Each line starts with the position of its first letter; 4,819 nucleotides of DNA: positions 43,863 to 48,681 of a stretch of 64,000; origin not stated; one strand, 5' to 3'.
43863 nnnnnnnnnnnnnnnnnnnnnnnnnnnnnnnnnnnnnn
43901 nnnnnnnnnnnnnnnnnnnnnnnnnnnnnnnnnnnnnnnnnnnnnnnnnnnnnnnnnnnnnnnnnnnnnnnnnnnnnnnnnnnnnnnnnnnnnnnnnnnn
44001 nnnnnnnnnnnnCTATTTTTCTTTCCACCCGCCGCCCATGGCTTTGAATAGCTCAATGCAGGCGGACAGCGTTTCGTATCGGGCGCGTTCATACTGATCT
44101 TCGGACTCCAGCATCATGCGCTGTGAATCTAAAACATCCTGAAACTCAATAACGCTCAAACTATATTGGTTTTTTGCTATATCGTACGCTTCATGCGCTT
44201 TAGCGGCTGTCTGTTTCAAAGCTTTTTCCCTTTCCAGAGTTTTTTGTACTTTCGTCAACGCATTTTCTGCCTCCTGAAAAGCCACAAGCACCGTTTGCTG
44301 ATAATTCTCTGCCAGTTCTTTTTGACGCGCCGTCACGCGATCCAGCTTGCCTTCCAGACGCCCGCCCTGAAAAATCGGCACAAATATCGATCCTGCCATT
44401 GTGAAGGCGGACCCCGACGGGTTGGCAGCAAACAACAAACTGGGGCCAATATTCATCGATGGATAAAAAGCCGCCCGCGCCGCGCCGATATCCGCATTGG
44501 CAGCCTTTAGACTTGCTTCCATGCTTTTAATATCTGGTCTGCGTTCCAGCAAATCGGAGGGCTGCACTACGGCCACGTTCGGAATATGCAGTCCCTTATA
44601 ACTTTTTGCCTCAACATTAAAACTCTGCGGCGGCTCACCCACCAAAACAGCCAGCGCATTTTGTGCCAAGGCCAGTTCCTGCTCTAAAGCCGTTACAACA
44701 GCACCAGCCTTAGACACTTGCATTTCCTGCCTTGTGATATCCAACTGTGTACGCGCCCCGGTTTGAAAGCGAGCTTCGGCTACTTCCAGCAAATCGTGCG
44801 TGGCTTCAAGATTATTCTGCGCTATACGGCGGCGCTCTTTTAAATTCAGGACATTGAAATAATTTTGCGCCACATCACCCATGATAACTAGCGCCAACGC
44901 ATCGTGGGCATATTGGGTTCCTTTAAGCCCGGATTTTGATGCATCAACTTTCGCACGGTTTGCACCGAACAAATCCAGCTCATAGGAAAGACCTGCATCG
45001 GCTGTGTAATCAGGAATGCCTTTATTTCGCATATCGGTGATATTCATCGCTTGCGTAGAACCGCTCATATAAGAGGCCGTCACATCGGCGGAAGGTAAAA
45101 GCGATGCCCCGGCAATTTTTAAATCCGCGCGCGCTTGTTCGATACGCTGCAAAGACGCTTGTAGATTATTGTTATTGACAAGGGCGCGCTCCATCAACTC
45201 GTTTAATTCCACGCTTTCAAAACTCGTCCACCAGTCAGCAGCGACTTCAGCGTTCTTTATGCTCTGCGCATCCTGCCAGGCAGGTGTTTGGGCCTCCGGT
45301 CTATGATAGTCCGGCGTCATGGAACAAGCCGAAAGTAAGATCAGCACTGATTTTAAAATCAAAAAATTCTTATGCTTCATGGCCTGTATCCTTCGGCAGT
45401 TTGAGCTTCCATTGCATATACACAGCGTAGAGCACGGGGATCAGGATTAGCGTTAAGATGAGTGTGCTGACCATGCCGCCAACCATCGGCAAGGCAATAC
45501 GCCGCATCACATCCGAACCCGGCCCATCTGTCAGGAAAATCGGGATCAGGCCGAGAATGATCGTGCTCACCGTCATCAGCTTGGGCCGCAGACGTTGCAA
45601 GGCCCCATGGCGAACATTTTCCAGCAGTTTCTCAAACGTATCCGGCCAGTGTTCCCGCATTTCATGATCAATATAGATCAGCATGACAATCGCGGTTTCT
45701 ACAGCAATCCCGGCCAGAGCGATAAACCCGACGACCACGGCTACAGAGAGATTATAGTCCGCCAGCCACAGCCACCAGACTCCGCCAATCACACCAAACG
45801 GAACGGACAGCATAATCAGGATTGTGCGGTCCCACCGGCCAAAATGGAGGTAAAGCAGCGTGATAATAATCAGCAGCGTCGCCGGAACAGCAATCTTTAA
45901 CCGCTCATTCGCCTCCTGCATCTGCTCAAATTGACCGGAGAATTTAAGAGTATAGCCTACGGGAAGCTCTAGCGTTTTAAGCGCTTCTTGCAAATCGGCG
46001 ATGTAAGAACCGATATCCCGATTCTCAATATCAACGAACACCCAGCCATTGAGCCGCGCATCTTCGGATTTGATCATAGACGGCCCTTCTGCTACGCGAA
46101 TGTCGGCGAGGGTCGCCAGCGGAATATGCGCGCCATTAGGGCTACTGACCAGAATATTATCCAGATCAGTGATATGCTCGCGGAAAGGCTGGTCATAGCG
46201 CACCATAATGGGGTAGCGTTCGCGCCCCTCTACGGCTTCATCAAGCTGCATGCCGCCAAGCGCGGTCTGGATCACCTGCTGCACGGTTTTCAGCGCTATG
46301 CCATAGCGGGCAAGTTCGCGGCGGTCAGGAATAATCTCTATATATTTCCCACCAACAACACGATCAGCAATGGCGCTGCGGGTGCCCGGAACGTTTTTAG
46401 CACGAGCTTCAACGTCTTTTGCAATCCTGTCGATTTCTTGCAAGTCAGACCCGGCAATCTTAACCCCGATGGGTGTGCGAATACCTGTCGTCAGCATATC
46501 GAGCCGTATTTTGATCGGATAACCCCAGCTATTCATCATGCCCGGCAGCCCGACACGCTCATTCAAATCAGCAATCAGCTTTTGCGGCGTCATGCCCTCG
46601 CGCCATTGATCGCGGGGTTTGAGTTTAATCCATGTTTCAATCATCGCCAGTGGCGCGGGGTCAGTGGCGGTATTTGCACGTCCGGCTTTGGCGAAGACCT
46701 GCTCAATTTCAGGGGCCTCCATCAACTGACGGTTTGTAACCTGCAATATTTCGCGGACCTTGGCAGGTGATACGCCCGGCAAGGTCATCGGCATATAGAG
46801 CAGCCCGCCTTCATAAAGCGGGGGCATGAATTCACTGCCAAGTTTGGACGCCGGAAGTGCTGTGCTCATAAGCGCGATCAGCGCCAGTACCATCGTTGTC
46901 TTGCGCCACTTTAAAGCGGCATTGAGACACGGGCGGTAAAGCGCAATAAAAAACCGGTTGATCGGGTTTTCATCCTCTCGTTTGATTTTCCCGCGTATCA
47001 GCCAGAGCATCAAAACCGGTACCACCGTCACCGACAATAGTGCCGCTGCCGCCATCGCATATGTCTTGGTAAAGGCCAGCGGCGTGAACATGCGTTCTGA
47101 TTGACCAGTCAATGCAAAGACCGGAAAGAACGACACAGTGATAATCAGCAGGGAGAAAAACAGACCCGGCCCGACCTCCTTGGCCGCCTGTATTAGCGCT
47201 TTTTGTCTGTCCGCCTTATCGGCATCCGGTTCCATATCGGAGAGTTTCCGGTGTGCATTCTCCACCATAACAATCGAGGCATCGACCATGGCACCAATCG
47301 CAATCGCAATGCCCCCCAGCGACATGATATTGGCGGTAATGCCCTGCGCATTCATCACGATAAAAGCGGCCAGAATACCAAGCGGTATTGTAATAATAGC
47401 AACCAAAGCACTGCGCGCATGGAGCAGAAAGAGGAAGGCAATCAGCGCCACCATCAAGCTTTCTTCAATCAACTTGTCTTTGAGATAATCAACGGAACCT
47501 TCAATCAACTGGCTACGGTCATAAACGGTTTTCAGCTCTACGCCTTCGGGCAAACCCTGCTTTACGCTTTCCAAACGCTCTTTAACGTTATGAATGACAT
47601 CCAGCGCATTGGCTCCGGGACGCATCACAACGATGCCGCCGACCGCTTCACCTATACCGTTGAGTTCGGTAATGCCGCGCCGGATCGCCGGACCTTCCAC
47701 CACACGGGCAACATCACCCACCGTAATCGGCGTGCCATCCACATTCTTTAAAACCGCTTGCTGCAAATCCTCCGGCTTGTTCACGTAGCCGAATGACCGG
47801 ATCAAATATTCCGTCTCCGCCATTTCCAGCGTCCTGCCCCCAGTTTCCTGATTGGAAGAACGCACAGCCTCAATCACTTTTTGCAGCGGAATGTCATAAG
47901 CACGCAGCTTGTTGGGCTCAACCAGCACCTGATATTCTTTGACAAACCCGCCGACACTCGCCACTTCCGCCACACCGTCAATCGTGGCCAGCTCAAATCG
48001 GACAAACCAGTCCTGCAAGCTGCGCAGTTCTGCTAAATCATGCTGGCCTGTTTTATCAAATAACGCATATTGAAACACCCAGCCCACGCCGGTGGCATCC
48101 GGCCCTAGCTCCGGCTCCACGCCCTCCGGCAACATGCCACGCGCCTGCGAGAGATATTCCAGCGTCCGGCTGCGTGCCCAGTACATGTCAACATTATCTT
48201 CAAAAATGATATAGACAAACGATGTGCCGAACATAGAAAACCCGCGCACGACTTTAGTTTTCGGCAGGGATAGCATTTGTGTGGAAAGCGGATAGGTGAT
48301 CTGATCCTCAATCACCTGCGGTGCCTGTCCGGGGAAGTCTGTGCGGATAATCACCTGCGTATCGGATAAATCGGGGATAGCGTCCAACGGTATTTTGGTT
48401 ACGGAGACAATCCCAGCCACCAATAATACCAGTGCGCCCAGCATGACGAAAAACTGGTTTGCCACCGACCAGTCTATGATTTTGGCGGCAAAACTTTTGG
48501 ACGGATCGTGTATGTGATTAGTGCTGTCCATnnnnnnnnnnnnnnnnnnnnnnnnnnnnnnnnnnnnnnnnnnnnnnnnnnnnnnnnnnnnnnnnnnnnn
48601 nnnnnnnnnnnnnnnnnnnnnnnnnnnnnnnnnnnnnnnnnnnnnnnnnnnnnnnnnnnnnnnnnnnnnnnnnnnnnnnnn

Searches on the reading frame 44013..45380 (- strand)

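Call 12: search_protein_families(library=ncbifam, proteins=[window:44013-45380:-], max_evalue=1e-8)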
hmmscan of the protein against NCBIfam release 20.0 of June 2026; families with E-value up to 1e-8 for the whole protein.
window:44013-45380:- (455 aa): 11 families
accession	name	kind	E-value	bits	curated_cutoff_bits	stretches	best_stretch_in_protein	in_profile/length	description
TIGR01845.1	outer_NodT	subfamily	1.1e-94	317.8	210.05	1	13-451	4-460/460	efflux transporter outer membrane subunit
NF007347.1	PRK09837.1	subfamily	9.4e-53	179.7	598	1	7-454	7-461/461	Cu(I)/Ag(I) efflux RND transporter outer membrane protein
NF033143.1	efflux_OM_AdeK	equivalog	1e-43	149.9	900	1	40-453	44-463/480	multidrug efflux RND transporter AdeIJK outer membrane channel subunit AdeK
TIGR01844.1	type_I_sec_TolC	subfamily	1.8e-38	132.6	225.15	1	58-449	4-398/414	TolC family outer membrane protein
NF033142.1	efflux_OM_AdeC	exception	3.4e-36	124.9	975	1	46-452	50-462/465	multidrug efflux RND transporter AdeABC outer membrane channel subunit AdeC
NF008524.1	PRK11459.1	equivalog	5.2e-30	104.7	650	1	9-453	12-477/478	multidrug resistance outer membrane protein MdtQ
NF007390.0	PRK09915.1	equivalog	3.7e-29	101.8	597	1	12-454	17-481/488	MdtP family multidrug efflux transporter outer membrane subunit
NF047721.1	ToxDrgExpTdeA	equivalog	1.4e-26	93.4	550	1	17-451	18-452/455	toxin/drug exporter TdeA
NF045679.1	DiMtlExpIhpA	equivalog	2.1e-13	49.7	650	1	53-426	27-390/424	divalent metal ion exporter subunit IhpA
NF007002.0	PRK09465.1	equivalog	3.2e-13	49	495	1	58-449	25-424/460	outer membrane channel protein TolC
NF052390.1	efflux_OMP_AbuO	equivalog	7e-10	38.2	700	0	56-449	20-431/447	multidrug efflux outer membrane protein AbuO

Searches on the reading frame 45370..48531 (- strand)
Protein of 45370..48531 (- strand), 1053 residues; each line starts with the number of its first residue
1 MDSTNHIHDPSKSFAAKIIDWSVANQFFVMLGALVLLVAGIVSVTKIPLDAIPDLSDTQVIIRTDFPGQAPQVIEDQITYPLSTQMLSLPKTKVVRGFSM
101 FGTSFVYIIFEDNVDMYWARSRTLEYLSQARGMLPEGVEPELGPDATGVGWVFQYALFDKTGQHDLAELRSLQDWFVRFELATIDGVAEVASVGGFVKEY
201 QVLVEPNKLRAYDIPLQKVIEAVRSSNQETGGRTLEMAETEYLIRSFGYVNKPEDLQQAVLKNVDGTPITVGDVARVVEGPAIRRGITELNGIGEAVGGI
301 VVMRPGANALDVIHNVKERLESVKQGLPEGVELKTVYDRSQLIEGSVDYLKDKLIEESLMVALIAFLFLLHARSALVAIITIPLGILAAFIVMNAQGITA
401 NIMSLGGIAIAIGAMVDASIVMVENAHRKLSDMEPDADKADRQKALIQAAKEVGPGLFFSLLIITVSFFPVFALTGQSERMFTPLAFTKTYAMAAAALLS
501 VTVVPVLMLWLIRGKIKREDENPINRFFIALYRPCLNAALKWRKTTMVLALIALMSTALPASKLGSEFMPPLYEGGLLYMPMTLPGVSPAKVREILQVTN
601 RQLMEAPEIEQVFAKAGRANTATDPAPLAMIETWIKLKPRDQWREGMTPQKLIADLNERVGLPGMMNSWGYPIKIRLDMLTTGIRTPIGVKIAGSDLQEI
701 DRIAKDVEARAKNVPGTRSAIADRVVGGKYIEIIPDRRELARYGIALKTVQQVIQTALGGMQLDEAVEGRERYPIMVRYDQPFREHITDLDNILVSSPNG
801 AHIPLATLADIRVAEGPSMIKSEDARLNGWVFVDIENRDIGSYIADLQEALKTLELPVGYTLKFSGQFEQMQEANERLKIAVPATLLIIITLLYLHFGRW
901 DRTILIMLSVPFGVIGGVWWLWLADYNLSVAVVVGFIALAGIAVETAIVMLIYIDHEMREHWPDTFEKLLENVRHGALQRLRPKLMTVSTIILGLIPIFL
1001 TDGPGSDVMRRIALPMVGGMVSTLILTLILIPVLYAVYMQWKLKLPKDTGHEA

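Call 12: search_protein_families(library=ncbifam, proteins=[window:45370-48531:-], max_evalue=1e-8)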
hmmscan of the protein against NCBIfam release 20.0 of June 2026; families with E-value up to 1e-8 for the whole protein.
window:45370-48531:- (1053 aa): 12 families
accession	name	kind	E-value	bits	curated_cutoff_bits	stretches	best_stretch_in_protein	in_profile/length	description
TIGR00914.1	2A0601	subfamily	0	1187.8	701.45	1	17-1042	4-1039/1051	CusA/CzcA family heavy metal efflux RND transporter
NF033617.1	RND_permease_2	subfamily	6.8e-139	464.6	1250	1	33-1037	15-1006/1009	multidrug efflux RND transporter permease subunit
NF000282.2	RND_permease_1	subfamily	5.9e-116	388.6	1250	1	28-1037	10-1026/1029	multidrug efflux RND transporter permease subunit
TIGR00915.1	2A0602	subfamily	1.5e-98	331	940.35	1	27-1039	10-1029/1050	efflux RND transporter permease subunit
NF007905.0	PRK10614.1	equivalog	7.2e-81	272.2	1774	1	30-1045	15-1015/1025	multidrug efflux RND transporter permease subunit MdtC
NF007798.0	PRK10503.1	equivalog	9.9e-76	255.2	1584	1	34-1041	28-1025/1040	MdtB/MuxB family multidrug efflux RND transporter permease subunit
NF007842.1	PRK10555.1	equivalog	4e-73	246.8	1854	2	26-550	9-544/1036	multidrug efflux RND transporter permease AcrD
NF007133.0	PRK09579.1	equivalog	5.4e-72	242.7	1763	1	28-1039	13-1003/1017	multidrug efflux RND transporter permease subunit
NF007131.0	PRK09577.1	equivalog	1.8e-69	234.5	1768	1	27-1038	10-1022/1045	multidrug efflux RND transporter permease subunit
NF000037.1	RND_perm_OqxB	exception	5.9e-67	226.3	2200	2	27-535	12-524/1050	multidrug efflux RND transporter permease subunit OqxB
NF011706.2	PRK15127.1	equivalog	3.9e-56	190.6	2150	2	26-617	9-614/1049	multidrug efflux RND transporter permease subunit AcrB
TIGR00921.1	2A067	subfamily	1.2e-09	36.8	351.9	0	360-507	593-730/733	hydrophobe/amphiphile efflux-3 (HAE3) family transporter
